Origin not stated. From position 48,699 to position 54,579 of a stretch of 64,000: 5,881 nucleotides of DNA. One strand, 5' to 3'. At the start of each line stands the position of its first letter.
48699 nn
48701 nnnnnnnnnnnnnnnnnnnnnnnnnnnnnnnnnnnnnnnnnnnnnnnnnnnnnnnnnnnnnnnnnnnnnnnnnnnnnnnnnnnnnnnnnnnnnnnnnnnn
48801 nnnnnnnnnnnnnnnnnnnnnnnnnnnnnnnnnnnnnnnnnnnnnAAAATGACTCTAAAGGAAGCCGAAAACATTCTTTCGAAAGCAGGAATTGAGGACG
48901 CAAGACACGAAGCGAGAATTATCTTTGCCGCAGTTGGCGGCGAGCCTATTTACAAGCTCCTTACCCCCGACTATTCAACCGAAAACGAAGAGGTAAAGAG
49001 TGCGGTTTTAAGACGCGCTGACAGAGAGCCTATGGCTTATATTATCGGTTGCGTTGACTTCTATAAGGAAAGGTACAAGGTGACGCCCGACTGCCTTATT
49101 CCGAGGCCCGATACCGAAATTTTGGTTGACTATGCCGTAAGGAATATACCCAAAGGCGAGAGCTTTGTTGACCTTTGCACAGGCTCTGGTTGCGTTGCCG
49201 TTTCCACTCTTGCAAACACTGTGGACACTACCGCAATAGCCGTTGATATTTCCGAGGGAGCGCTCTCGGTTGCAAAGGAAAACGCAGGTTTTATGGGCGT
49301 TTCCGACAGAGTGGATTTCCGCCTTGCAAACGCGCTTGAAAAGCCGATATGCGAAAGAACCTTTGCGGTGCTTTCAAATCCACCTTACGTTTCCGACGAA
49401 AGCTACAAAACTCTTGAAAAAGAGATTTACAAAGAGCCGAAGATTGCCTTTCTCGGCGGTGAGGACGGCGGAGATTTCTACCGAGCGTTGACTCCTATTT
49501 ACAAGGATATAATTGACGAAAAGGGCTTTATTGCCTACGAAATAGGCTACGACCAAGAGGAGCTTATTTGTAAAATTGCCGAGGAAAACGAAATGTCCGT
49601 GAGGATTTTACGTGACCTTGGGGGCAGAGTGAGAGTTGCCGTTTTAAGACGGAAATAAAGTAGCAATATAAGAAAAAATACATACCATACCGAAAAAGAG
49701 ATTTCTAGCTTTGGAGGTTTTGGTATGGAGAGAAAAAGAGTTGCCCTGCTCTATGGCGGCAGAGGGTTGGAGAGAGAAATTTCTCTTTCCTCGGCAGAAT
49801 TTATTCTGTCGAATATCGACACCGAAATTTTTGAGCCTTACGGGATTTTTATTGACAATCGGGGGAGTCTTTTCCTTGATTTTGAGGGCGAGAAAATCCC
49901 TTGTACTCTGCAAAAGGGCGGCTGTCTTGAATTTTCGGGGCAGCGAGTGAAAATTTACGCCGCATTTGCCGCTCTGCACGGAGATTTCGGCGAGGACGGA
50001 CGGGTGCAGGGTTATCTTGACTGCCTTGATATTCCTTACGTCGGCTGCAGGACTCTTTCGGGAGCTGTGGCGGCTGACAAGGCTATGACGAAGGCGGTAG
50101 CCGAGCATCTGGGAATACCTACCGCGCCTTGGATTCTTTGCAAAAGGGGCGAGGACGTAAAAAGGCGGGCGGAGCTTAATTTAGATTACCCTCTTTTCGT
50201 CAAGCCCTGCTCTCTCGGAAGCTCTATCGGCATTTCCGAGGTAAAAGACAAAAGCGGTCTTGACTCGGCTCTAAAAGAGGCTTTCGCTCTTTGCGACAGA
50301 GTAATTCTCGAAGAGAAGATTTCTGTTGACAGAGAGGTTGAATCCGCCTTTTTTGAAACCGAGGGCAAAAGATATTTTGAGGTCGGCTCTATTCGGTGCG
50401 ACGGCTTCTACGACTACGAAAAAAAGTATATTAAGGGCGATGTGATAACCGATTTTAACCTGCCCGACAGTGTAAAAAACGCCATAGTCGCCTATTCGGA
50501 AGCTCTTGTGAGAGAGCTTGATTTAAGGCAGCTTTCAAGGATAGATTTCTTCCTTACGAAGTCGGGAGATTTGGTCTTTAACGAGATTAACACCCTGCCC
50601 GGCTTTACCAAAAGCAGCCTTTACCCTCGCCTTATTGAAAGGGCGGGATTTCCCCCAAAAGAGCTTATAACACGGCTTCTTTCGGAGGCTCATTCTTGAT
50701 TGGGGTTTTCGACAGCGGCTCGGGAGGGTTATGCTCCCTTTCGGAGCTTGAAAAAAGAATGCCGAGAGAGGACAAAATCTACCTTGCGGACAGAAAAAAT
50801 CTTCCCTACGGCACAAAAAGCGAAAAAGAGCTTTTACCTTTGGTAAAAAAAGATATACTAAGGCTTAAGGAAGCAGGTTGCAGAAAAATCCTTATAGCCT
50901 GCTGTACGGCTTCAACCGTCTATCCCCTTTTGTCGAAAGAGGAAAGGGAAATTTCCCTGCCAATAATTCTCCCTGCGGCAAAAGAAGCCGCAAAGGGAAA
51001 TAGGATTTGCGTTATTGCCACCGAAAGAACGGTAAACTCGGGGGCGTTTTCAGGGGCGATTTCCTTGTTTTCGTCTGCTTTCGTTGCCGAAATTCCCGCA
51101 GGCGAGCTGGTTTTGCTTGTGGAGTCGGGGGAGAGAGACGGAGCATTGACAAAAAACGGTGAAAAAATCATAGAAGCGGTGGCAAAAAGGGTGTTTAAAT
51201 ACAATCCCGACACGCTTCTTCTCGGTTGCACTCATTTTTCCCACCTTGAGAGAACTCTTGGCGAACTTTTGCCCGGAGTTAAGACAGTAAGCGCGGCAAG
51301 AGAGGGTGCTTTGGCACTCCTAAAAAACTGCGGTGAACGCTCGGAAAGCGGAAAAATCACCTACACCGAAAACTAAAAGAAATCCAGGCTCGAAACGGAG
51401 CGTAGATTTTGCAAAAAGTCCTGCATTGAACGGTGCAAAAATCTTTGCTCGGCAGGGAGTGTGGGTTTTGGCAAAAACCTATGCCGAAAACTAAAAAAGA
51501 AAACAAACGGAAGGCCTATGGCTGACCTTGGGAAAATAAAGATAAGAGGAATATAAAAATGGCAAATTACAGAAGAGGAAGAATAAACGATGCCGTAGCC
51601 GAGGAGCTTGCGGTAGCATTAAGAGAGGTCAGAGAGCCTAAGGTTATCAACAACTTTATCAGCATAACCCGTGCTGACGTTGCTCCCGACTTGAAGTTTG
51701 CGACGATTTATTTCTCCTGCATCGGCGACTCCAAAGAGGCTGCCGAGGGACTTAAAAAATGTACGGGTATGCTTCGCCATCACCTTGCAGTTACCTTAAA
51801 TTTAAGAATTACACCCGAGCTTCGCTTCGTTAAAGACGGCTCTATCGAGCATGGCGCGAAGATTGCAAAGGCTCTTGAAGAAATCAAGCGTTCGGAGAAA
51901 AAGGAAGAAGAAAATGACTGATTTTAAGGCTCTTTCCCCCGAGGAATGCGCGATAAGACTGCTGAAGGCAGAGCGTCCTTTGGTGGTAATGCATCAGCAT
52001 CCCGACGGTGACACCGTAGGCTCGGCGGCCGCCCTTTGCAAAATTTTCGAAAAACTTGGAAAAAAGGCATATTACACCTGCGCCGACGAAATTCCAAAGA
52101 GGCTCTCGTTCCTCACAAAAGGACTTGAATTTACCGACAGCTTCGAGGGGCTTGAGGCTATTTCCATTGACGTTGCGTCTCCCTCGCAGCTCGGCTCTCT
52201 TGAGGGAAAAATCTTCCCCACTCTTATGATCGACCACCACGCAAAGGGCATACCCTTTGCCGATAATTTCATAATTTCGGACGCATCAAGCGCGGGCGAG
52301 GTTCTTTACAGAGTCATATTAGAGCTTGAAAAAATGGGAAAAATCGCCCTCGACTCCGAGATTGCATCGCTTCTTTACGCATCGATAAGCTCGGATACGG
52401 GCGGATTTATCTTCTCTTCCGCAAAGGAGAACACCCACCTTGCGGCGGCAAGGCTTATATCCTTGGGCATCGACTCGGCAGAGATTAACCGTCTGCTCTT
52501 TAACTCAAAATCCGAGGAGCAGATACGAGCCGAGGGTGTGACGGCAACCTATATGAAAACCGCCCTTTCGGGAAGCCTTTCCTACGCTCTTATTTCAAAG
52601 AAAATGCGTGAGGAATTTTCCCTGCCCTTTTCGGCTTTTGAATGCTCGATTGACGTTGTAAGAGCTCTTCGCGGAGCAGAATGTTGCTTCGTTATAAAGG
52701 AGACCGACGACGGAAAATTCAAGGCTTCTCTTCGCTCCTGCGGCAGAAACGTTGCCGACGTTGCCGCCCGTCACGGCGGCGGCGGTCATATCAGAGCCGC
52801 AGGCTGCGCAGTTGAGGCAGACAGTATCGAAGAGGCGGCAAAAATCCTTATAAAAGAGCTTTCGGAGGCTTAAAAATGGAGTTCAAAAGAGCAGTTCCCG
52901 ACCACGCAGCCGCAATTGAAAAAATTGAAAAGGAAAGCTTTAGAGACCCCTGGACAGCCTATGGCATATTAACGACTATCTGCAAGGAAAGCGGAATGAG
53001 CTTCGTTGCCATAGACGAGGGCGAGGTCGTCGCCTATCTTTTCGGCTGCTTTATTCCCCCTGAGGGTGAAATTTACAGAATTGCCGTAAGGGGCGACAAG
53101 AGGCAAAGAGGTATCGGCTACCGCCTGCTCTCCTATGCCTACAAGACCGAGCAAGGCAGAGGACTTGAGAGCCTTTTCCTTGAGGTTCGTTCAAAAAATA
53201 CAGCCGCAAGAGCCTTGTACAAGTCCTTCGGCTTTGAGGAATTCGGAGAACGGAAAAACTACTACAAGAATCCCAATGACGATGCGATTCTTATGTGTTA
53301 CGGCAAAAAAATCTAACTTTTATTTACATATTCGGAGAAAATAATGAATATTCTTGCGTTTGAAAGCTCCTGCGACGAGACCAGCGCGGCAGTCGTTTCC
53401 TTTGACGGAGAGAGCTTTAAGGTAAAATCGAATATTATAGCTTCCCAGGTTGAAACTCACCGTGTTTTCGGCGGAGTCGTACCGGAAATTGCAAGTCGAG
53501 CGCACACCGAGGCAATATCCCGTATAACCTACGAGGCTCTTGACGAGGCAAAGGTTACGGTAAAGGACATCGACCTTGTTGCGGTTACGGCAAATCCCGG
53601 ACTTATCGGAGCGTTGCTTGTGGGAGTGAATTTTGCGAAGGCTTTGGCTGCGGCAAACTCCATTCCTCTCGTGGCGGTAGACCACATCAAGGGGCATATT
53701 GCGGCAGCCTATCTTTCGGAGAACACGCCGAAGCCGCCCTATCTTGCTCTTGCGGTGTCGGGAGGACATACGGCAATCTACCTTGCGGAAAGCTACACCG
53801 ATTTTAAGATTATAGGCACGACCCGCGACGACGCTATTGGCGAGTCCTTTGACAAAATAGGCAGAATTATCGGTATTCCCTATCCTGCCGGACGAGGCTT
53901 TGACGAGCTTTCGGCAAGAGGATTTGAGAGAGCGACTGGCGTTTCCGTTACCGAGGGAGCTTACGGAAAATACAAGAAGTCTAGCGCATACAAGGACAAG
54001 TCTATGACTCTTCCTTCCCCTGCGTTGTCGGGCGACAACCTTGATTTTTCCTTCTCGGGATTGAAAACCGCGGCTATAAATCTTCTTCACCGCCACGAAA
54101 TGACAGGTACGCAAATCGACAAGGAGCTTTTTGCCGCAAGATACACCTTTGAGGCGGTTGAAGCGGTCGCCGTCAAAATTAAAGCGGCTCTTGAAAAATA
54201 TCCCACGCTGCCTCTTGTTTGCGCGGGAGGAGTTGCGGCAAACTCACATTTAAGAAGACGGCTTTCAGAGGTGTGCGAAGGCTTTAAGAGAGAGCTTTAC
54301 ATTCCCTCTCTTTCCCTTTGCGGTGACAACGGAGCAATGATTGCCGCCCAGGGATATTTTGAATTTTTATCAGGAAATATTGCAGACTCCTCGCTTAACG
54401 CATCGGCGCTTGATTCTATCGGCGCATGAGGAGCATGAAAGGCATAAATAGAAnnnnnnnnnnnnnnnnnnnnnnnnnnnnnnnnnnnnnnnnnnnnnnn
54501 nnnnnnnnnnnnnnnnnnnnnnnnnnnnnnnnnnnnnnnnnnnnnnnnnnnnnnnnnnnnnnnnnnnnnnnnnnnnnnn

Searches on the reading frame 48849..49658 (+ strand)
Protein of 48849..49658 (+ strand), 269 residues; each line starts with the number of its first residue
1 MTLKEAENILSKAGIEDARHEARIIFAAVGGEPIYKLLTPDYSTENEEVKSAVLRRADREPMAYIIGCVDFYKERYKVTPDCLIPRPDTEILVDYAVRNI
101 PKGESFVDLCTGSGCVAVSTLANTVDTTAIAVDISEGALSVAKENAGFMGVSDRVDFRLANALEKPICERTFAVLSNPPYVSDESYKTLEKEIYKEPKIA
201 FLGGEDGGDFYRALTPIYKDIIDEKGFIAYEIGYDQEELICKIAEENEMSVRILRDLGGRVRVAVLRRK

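Call 64: search_protein_families(library=pfam, proteins=[window:48849-49658:+], max_evalue=0.0001)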
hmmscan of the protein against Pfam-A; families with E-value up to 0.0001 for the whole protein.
window:48849-49658:+ (269 aa): 7 families
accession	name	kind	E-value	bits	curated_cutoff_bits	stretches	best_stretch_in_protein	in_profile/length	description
PF17827.6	PrmC_N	-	2.9e-10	41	23.4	1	3-67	3-71/71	PrmC N-terminal domain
PF12847.13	Methyltransf_18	-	3.4e-09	37.3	27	1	97-165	9-77/151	Methyltransferase domain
PF05175.20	MTS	-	2.7e-08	34.1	23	1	91-185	22-113/170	Methyltransferase small domain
PF13649.12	Methyltransf_25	-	4.9e-06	27.6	27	1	107-193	2-89/97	Methyltransferase domain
PF01209.24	Ubie_methyltran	-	2.6e-05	24.1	20.1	1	100-174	45-119/233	ubiE/COQ5 methyltransferase family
PF06325.19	PrmA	-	4.8e-05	23.4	22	1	100-162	159-220/296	Ribosomal protein L11 methyltransferase (PrmA)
PF13847.12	Methyltransf_31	-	9.5e-05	22.6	27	0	102-166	3-67/145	Methyltransferase domain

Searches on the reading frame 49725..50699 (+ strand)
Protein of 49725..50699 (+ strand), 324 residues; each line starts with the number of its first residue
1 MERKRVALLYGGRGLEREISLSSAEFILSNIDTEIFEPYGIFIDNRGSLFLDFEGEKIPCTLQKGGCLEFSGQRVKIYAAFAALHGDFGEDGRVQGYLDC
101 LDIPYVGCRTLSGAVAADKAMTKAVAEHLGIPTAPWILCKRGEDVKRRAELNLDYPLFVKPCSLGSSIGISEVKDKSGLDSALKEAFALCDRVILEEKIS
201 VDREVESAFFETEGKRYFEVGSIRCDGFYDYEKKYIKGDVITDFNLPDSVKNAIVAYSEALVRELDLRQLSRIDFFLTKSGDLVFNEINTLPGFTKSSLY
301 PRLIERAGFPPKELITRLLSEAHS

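Call 64: search_protein_families(library=pfam, proteins=[window:49725-50699:+], max_evalue=0.0001)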
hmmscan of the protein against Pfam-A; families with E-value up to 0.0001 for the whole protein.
window:49725-50699:+ (324 aa): 3 families
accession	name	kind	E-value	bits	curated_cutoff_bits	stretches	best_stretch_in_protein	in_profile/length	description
PF07478.18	Dala_Dala_lig_C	-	1.7e-48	165.3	24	1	127-319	3-203/204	D-ala D-ala ligase C-terminus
PF01820.27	Dala_Dala_lig_N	-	2.8e-21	76.7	34.6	1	5-108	1-121/121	D-ala D-ala ligase N-terminus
PF02222.28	ATP-grasp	-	5.4e-10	39.7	27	1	126-289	3-160/179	ATP-grasp domain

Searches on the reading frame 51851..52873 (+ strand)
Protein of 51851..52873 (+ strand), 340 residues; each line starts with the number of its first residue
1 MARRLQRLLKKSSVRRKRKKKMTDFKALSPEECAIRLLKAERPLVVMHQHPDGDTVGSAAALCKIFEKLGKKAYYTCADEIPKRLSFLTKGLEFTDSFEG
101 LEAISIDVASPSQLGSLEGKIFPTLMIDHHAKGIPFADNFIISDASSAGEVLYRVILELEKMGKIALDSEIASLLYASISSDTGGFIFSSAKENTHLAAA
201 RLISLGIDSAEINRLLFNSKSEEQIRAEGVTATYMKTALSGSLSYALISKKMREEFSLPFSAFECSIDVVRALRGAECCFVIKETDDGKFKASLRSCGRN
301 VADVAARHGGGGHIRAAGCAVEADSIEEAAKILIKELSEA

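Call 64: search_protein_families(library=pfam, proteins=[window:51851-52873:+], max_evalue=0.0001)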
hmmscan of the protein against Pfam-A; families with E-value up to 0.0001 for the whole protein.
window:51851-52873:+ (340 aa): 2 families
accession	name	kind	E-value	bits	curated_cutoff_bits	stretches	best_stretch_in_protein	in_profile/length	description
PF01368.27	DHH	-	5.7e-13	49.7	28.1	1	44-179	3-125/125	DHH family, N-terminal domain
PF02272.25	DHHA1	-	1.7e-08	35.3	25.9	1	276-338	31-101/102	DHHA1 domain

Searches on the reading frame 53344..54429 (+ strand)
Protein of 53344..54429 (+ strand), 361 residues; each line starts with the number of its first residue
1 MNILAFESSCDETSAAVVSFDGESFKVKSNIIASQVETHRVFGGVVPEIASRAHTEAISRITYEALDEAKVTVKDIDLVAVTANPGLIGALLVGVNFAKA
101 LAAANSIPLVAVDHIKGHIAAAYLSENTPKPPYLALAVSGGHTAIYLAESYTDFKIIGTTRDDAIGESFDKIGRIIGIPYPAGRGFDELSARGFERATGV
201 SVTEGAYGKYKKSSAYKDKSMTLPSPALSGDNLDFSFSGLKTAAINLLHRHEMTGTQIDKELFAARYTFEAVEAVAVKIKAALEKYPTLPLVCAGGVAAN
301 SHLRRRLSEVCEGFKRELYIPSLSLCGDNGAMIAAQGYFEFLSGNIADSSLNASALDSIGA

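Call 64: search_protein_families(library=pfam, proteins=[window:53344-54429:+], max_evalue=0.0001)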
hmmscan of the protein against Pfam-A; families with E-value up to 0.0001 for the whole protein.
window:53344-54429:+ (361 aa): 1 family
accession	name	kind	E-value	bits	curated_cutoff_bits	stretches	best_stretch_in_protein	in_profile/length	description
PF00814.31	TsaD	-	9.2e-80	268.6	24.8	1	27-334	2-263/264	tRNA N6-adenosine threonylcarbamoyltransferase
